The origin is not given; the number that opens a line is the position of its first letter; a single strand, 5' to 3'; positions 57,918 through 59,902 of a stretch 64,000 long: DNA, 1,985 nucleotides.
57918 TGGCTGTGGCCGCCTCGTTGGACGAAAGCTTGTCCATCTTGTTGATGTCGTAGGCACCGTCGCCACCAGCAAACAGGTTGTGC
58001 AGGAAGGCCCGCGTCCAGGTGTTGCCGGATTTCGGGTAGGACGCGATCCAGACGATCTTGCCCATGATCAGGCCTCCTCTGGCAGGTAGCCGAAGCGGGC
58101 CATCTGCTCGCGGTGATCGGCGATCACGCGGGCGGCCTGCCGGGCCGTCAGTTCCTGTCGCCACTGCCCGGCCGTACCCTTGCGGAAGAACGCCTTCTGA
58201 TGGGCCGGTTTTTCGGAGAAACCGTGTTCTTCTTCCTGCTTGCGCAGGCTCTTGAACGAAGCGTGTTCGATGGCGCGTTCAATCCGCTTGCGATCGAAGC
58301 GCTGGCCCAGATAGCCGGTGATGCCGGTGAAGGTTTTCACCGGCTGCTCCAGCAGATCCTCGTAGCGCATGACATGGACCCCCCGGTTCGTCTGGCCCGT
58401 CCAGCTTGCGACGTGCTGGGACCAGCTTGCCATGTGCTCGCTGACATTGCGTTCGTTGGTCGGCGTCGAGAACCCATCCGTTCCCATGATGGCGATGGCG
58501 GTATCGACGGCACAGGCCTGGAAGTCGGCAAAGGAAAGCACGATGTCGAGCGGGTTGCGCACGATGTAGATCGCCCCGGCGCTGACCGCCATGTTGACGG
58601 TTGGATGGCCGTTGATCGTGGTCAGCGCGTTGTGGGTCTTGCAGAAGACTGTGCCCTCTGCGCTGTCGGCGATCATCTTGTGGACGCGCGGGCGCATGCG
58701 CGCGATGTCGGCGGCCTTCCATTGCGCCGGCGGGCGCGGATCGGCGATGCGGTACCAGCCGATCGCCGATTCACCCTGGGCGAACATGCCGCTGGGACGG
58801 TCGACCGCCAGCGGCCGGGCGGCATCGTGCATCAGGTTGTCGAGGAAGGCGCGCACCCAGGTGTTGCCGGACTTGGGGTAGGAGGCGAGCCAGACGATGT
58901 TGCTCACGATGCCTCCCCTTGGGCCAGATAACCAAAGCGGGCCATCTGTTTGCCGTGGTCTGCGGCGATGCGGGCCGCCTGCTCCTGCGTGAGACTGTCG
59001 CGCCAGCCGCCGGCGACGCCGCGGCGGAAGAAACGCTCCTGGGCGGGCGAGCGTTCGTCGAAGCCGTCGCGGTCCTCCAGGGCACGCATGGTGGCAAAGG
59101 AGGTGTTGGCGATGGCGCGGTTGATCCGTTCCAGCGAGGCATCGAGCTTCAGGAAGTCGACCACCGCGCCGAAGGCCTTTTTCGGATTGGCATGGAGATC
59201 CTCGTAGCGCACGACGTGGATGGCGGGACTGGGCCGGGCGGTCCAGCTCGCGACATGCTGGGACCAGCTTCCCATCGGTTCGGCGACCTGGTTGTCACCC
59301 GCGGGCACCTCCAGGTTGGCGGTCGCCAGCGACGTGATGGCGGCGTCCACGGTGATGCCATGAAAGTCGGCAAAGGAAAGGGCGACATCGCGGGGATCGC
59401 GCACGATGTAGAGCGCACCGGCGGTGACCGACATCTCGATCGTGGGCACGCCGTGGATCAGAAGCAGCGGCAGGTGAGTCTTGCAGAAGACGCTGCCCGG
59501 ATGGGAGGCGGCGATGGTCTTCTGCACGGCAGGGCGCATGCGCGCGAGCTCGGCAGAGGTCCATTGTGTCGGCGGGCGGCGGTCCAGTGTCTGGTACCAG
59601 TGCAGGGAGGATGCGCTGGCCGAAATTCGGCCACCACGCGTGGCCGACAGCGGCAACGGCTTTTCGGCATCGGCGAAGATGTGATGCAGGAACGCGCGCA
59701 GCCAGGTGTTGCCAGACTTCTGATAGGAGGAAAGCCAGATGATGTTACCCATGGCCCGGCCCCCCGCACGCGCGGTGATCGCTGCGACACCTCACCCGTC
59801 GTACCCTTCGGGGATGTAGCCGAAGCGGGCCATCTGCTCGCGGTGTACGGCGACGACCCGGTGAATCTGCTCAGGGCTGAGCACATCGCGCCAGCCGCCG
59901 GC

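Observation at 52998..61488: Head-to-tail array of ten diverged sulfotransferase paralogs in one operon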

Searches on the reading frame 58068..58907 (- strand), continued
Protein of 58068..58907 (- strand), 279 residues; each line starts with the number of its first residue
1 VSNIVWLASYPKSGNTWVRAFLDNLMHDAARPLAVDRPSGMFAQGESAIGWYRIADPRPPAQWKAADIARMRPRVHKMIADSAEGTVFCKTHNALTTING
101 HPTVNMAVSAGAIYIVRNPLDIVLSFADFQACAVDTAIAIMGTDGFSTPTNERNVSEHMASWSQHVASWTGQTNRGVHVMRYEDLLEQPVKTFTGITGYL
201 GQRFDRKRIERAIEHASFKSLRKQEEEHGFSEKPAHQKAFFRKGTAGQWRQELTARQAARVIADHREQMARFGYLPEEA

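Call 40: fold_search(model_id=the predicted structure, library=pdb)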
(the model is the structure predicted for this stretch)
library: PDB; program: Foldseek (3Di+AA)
matches with E <= 10: 741; with E <= 0.001: 109
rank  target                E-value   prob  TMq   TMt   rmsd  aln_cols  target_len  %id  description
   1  3mgb_B                6.9e-13  1.00  0.65  0.68   5.5       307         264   23  Teg 12 Ternary Structure Complexed with PAP and the Teicoplanin Aglycone (released 2010-06-09)
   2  3mgb_A                1.8e-12  1.00  0.68  0.66   5.6       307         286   24  Teg 12 Ternary Structure Complexed with PAP and the Teicoplanin Aglycone (released 2010-06-09)
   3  4ifb_A                2.4e-11  1.00  0.64  0.65   5.5       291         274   20  Crystal structure of SULT 2A1 LLGG mutant with PAPS (released 2013-02-06)
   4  3f3y_A                2.7e-11  1.00  0.62  0.62   7.5       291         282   20  Crystal structure of human cytosolic sulfotransferase SULT2A1 in complex with PAP and lithocholic acid (released 2009-09-15)
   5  7eov                  4.3e-11  1.00  0.61  0.62   6.8       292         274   18  Crystal structure of mouse cytosolic sulfotransferase mSULT2A8 in complex with PAP and cholic acid (released 2021-05-05)
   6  1z28                  5.1e-11  1.00  0.66  0.64   4.7       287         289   22  Crystal Structures of SULT1A2 and SULT1A1*3: Implications in the bioactivation of N-hydroxy-2-acetylamino fluorine (OH-A (released 2006-05-30)
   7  4ifb_B                5.7e-11  1.00  0.61  0.63   6.1       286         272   20  Crystal structure of SULT 2A1 LLGG mutant with PAPS (released 2013-02-06)
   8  1z29                  7.6e-11  1.00  0.61  0.61   6.2       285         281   23  Crystal Structures of SULT1A2 and SULT1A1*3: Implications in the bioactivation of N-hydroxy-2-acetylamino fluorine (OH-A (released 2006-05-30)
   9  4gra_A                8.0e-11  1.00  0.65  0.63   4.7       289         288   21  Crystal structure of SULT1A1 bound with PAP (released 2013-01-16)
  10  1ls6                  8.5e-11  1.00  0.62  0.60   7.0       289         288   22  Human SULT1A1 complexed with PAP and p-Nitrophenol (released 2003-08-05)
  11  3u3k_A                9.0e-11  1.00  0.63  0.61   6.7       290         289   22  Crystal structure of hSULT1A1 bound to PAP and 2-Naphtol (released 2011-11-16)
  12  1x8l_A                1.2e-10  1.00  0.60  0.50   8.3       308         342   16  Crystal structure of retinol dehydratase in complex with all-trans-4-oxoretinol and inactive cofactor PAP (released 2005-02-08)
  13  1efh_A                1.3e-10  1.00  0.63  0.63   7.4       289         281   19  CRYSTAL STRUCTURE OF THE HUMAN HYDROXYSTEROID SULFOTRANSFERASE IN THE PRESENCE OF PAP (released 2000-09-06)
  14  1x8j_A                1.3e-10  1.00  0.61  0.51   8.0       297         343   16  Crystal structure of retinol dehydratase in complex with androsterone and inactive cofactor PAP (released 2005-02-08)
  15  1g3m_B                1.5e-10  1.00  0.66  0.64   5.4       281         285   20  CRYSTAL STRUCTURE OF HUMAN ESTROGEN SULFOTRANSFERASE IN COMPLEX WITH IN-ACTIVE COFACTOR PAP AND 3,5,3',5'-TETRACHLORO- (released 2003-07-22)
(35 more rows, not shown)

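Call 50: search_protein_families(library=pfam, proteins=[L087:347-1294:-, L087:2517-3350:-], max_evalue=0.001)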
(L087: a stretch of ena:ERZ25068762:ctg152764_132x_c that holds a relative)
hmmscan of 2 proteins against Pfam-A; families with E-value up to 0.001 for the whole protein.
L087:347-1294:- (315 aa): 2 families
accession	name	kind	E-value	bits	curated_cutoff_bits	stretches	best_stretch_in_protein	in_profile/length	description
PF13469.12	Sulfotransfer_3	-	5.4e-09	37.1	27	1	11-204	3-213/216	Sulfotransferase family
PF00685.33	Sulfotransfer_1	-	3.3e-06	27.1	22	1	8-204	2-182/255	Sulfotransferase domain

L087:2517-3350:- (277 aa): 2 families
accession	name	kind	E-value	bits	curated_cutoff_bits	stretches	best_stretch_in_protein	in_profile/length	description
PF13469.12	Sulfotransfer_3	-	5.2e-08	33.8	27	0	5-57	1-50/216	Sulfotransferase family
PF00685.33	Sulfotransfer_1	-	4.1e-06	26.8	22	1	5-194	2-182/255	Sulfotransferase domain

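Call 52: find_encoding_contigs(protein=P0017, flank=10000, max_places=1)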
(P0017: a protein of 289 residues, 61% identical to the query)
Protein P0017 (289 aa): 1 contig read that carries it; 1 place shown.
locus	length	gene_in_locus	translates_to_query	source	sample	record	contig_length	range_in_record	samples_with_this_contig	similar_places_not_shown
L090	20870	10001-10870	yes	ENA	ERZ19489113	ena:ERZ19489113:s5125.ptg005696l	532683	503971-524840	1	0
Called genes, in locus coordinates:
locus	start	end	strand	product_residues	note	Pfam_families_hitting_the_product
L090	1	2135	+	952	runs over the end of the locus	-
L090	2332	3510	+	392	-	PF02771:Acyl-CoA_dh_N, PF02770:Acyl-CoA_dh_M, PF00441:Acyl-CoA_dh_1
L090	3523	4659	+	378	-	PF02771:Acyl-CoA_dh_N, PF02770:Acyl-CoA_dh_M, PF00441:Acyl-CoA_dh_1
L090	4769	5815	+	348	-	PF04754:Transposase_31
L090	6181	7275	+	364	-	PF04754:Transposase_31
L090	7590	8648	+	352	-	PF04754:Transposase_31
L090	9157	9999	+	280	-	PF00685:Sulfotransfer_1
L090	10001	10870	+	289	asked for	PF00685:Sulfotransfer_1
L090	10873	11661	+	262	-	PF01168:Ala_racemase_N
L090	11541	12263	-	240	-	PF00117:GATase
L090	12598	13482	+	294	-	PF01259:SAICAR_synt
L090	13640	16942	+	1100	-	PF02384:N6_Mtase (faint), PF18135:Type_ISP_C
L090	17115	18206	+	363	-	PF25919:BSH_CusB (faint), PF25954:Beta-barrel_RND_2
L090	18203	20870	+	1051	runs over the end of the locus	PF00873:ACR_tran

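Call 53: find_encoding_contigs(protein=P0042, flank=10000, max_places=1)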
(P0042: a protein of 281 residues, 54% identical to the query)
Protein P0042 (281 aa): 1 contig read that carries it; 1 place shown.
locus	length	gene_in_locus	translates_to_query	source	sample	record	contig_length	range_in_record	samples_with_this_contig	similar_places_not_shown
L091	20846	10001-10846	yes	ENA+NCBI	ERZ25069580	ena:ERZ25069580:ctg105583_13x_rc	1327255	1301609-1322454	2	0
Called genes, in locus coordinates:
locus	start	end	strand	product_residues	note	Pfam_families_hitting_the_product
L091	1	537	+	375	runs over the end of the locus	PF22022:Phage_int_M (faint), PF00589:Phage_integrase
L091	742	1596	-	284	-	PF00685:Sulfotransfer_1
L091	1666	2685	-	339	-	PF13609:Porin_4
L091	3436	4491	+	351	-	PF13609:Porin_4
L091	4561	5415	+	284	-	PF00685:Sulfotransfer_1, PF13469:Sulfotransfer_3 (faint)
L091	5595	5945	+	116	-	PF05973:Gp49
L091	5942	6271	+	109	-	PF13744:HTH_37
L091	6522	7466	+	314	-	PF13609:Porin_4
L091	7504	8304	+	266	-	PF00685:Sulfotransfer_1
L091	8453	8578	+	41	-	-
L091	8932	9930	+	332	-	PF13609:Porin_4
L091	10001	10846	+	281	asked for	PF00685:Sulfotransfer_1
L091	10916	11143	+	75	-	-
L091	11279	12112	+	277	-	PF08751:TrwC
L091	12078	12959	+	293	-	PF13604:AAA_30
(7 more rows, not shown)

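Call 61: find_encoding_contigs(protein=P0004, flank=10000, max_places=2)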
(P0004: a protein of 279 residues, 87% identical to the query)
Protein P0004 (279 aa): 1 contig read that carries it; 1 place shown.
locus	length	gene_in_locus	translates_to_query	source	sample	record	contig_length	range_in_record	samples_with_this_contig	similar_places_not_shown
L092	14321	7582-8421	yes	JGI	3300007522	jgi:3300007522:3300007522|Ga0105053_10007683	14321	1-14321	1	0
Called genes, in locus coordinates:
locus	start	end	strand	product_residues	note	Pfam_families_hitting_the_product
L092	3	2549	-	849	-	?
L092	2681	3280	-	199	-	PF12100:DUF3576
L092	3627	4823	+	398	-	PF13609:Porin_4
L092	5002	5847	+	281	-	PF00685:Sulfotransfer_1, PF13469:Sulfotransfer_3 (weak)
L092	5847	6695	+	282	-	PF00685:Sulfotransfer_1, PF13469:Sulfotransfer_3 (faint)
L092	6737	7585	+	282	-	PF00685:Sulfotransfer_1, PF13469:Sulfotransfer_3 (weak)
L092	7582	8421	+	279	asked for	PF00685:Sulfotransfer_1, PF13469:Sulfotransfer_3 (weak)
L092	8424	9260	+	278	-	PF00685:Sulfotransfer_1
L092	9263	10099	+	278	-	PF00685:Sulfotransfer_1, PF13469:Sulfotransfer_3 (weak)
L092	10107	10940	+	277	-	PF00685:Sulfotransfer_1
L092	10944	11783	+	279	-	PF00685:Sulfotransfer_1, PF13469:Sulfotransfer_3 (faint)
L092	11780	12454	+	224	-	PF01168:Ala_racemase_N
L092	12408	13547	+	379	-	PF00579:tRNA-synt_1b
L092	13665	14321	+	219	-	?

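Call 62: find_encoding_contigs(protein=P0002, flank=10000, max_places=2)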
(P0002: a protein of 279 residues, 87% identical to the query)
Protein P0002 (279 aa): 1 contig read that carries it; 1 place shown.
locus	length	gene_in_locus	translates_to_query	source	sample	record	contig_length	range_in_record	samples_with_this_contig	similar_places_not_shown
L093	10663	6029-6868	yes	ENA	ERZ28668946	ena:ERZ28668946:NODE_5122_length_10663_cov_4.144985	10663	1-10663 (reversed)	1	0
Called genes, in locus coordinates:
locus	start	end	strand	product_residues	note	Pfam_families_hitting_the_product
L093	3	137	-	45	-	?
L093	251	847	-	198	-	PF12100:DUF3576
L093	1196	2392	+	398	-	PF13609:Porin_4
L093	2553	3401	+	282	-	PF00685:Sulfotransfer_1, PF13469:Sulfotransfer_3 (weak)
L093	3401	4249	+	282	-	PF00685:Sulfotransfer_1, PF13469:Sulfotransfer_3 (faint)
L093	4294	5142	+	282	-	PF00685:Sulfotransfer_1, PF13469:Sulfotransfer_3 (faint)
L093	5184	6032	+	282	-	PF00685:Sulfotransfer_1, PF13469:Sulfotransfer_3 (faint)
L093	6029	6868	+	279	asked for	PF00685:Sulfotransfer_1, PF13469:Sulfotransfer_3 (weak)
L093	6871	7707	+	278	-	PF00685:Sulfotransfer_1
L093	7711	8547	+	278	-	PF00685:Sulfotransfer_1, PF13469:Sulfotransfer_3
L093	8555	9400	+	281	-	PF00685:Sulfotransfer_1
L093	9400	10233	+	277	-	PF00685:Sulfotransfer_1, PF13469:Sulfotransfer_3 (weak)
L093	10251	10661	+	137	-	?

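Call 70: search_protein_families(library=padloc, proteins=[window:58068-58907:-], max_evalue=0.01)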
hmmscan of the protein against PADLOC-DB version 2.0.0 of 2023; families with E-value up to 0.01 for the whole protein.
window:58068-58907:- (279 aa): 0 families

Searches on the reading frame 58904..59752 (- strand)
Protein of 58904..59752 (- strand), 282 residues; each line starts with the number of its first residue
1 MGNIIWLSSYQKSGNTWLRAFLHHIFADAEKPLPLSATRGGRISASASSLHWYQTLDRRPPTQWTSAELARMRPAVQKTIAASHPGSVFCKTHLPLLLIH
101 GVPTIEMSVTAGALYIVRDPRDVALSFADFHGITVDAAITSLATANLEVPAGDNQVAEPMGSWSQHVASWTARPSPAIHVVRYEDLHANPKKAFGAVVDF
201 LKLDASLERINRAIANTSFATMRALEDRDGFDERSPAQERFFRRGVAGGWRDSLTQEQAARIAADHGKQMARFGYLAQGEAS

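Call 3: search_protein_families(library=pfam, proteins=[window:58904-59752:-], max_evalue=0.01)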
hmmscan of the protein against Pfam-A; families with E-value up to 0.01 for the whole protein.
window:58904-59752:- (282 aa): 2 families
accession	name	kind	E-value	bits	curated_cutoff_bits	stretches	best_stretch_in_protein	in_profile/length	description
PF00685.33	Sulfotransfer_1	-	3.6e-34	118.7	22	1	5-274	4-255/255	Sulfotransferase domain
PF13469.12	Sulfotransfer_3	-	1.7e-07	32.2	27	1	93-204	107-213/216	Sulfotransferase family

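Call 4: search_protein_families(library=ncbifam, proteins=[window:58904-59752:-], max_evalue=0.01)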
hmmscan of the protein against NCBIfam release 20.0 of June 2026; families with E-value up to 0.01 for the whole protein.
window:58904-59752:- (282 aa): 0 families

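Call 6: search_solved_structures(query=window:58904-59752:-, max_evalue=0.001, show_alignments=2)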
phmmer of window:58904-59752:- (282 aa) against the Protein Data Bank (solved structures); distinct sequences matched with E-value up to 0.001: 46.
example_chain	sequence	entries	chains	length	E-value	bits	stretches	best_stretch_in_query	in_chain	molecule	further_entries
1cjm_A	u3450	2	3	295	1.3e-17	67.4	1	83-272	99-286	PROTEIN (ARYL SULFOTRANSFERASE) | Monoamine-sulfating phenol sulfotransferase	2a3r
1z29_A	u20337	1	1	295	2.4e-17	66.6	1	83-272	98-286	Phenol-sulfating phenol sulfotransferase 2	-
1z28_A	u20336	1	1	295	6.1e-17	65.3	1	84-272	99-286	Phenol-sulfating phenol sulfotransferase 1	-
4gra_A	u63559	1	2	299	8.8e-17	64.8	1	84-272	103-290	Sulfotransferase 1A1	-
1ls6_A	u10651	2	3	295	1.2e-16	64.4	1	84-272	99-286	aryl sulfotransferase | Sulfotransferase 1A1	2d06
3u3k_A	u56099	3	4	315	1.4e-16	64.1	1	84-272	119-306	Sulfotransferase 1A1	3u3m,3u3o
3u3j_A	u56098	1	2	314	1.5e-16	64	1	84-272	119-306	Sulfotransferase 1A1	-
3u3r_A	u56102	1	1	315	1.6e-16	63.9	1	84-272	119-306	Sulfotransferase 1A1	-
3qvu_A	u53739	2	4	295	1.8e-16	63.7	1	84-272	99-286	Sulfotransferase 1A1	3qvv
3mg9_A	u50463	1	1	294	2.7e-16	63.2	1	88-238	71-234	TEG12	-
3mgb_A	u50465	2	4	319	3.7e-16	62.7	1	88-238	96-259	TEG12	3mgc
3nib_A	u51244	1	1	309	5.9e-16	62.1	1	88-229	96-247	Teg14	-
2reo_A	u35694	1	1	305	9.4e-16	61.4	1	54-271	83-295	Putative sulfotransferase 1C3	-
2h8k_A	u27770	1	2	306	9.7e-16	61.3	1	54-271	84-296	SULT1C3 splice variant d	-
2zpt_X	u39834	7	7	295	1.9e-14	57.1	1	85-271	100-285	Tyrosine-ester sulfotransferase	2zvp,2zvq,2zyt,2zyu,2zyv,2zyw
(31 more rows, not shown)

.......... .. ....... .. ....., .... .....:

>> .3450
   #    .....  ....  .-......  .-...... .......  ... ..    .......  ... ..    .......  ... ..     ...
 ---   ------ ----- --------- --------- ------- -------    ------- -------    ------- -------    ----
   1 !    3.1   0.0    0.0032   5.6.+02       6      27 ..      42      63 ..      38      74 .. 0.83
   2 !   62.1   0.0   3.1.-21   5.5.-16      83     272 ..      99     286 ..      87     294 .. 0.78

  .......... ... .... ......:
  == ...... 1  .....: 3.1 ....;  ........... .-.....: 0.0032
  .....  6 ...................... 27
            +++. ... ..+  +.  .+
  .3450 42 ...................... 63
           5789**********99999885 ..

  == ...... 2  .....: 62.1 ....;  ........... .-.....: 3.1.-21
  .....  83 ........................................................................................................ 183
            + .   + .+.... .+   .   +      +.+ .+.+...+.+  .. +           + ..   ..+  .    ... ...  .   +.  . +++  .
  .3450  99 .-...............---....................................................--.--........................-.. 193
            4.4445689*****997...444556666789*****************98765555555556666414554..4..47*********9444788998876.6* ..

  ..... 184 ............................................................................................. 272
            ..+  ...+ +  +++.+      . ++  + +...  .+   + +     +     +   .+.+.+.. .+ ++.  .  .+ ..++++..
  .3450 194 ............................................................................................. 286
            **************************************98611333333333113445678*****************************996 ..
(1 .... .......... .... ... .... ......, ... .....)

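Call 8: find_encoding_contigs(protein=window:58904-59752:-, flank=10000, max_places=6)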
Protein window:58904-59752:- (282 aa): 14 contigs read that carry it; 5 places shown.
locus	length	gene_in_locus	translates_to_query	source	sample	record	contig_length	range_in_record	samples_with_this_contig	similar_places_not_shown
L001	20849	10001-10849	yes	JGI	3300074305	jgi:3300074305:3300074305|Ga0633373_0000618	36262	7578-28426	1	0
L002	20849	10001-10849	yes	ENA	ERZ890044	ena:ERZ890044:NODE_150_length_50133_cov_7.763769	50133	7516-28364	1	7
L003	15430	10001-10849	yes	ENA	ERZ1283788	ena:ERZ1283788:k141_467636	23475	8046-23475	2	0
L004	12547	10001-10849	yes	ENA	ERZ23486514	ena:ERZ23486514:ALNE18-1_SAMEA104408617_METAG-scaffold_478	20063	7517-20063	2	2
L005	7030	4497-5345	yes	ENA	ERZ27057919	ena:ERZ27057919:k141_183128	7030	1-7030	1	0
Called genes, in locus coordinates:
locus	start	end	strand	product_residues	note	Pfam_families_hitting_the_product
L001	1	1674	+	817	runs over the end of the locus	PF04945:YHS, PF19335:HMBD, PF00122:E1-E2_ATPase, PF00702:Hydrolase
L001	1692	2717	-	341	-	-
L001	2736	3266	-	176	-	PF04390:LptE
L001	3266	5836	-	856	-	PF00133:tRNA-synt_1, PF09334:tRNA-synt_1g, PF13603:tRNA-synt_1_2, PF00133:tRNA-synt_1, PF09334:tRNA-synt_1g (weak), PF08264:Anticodon_1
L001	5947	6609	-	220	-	PF12100:DUF3576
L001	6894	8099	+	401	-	PF13609:Porin_4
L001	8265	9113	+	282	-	PF00685:Sulfotransfer_1, PF13469:Sulfotransfer_3 (faint)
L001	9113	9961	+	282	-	PF00685:Sulfotransfer_1, PF13469:Sulfotransfer_3 (weak)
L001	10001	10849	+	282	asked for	PF00685:Sulfotransfer_1, PF13469:Sulfotransfer_3 (weak)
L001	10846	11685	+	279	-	PF00685:Sulfotransfer_1, PF13469:Sulfotransfer_3 (faint)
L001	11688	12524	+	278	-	PF00685:Sulfotransfer_1, PF13469:Sulfotransfer_3 (faint)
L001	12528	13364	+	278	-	PF00685:Sulfotransfer_1, PF13469:Sulfotransfer_3 (weak)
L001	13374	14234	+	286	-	PF00685:Sulfotransfer_1, PF13469:Sulfotransfer_3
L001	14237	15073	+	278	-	PF00685:Sulfotransfer_1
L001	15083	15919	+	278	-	PF00685:Sulfotransfer_1, PF13469:Sulfotransfer_3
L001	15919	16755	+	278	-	PF00685:Sulfotransfer_1, PF13469:Sulfotransfer_3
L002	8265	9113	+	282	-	PF00685:Sulfotransfer_1, PF13469:Sulfotransfer_3 (faint)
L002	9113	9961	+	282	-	PF00685:Sulfotransfer_1, PF13469:Sulfotransfer_3 (weak)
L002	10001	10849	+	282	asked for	PF00685:Sulfotransfer_1, PF13469:Sulfotransfer_3 (weak)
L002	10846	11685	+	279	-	PF00685:Sulfotransfer_1, PF13469:Sulfotransfer_3 (faint)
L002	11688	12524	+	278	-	PF00685:Sulfotransfer_1, PF13469:Sulfotransfer_3 (faint)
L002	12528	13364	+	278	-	PF00685:Sulfotransfer_1, PF13469:Sulfotransfer_3 (weak)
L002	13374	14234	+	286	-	PF00685:Sulfotransfer_1, PF13469:Sulfotransfer_3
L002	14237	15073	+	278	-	PF00685:Sulfotransfer_1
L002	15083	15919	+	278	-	PF00685:Sulfotransfer_1, PF13469:Sulfotransfer_3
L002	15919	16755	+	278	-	PF00685:Sulfotransfer_1, PF13469:Sulfotransfer_3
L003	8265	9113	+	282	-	PF00685:Sulfotransfer_1, PF13469:Sulfotransfer_3 (faint)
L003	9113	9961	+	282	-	PF00685:Sulfotransfer_1, PF13469:Sulfotransfer_3 (weak)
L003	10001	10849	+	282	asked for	PF00685:Sulfotransfer_1, PF13469:Sulfotransfer_3 (weak)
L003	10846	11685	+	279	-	PF00685:Sulfotransfer_1, PF13469:Sulfotransfer_3 (faint)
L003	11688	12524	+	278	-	PF00685:Sulfotransfer_1, PF13469:Sulfotransfer_3 (faint)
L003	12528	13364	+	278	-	PF00685:Sulfotransfer_1, PF13469:Sulfotransfer_3 (weak)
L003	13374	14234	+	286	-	PF00685:Sulfotransfer_1, PF13469:Sulfotransfer_3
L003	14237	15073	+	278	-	PF00685:Sulfotransfer_1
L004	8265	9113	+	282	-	PF00685:Sulfotransfer_1, PF13469:Sulfotransfer_3 (faint)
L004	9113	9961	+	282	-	PF00685:Sulfotransfer_1, PF13469:Sulfotransfer_3 (weak)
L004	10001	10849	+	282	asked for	PF00685:Sulfotransfer_1, PF13469:Sulfotransfer_3 (weak)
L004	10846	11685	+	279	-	PF00685:Sulfotransfer_1, PF13469:Sulfotransfer_3 (faint)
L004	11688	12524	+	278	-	PF00685:Sulfotransfer_1, PF13469:Sulfotransfer_3 (faint)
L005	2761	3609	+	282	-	PF00685:Sulfotransfer_1, PF13469:Sulfotransfer_3 (faint)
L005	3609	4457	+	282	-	PF00685:Sulfotransfer_1, PF13469:Sulfotransfer_3 (weak)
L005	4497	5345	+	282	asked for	PF00685:Sulfotransfer_1, PF13469:Sulfotransfer_3 (weak)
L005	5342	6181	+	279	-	PF00685:Sulfotransfer_1, PF13469:Sulfotransfer_3 (faint)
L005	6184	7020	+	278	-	PF00685:Sulfotransfer_1, PF13469:Sulfotransfer_3 (faint)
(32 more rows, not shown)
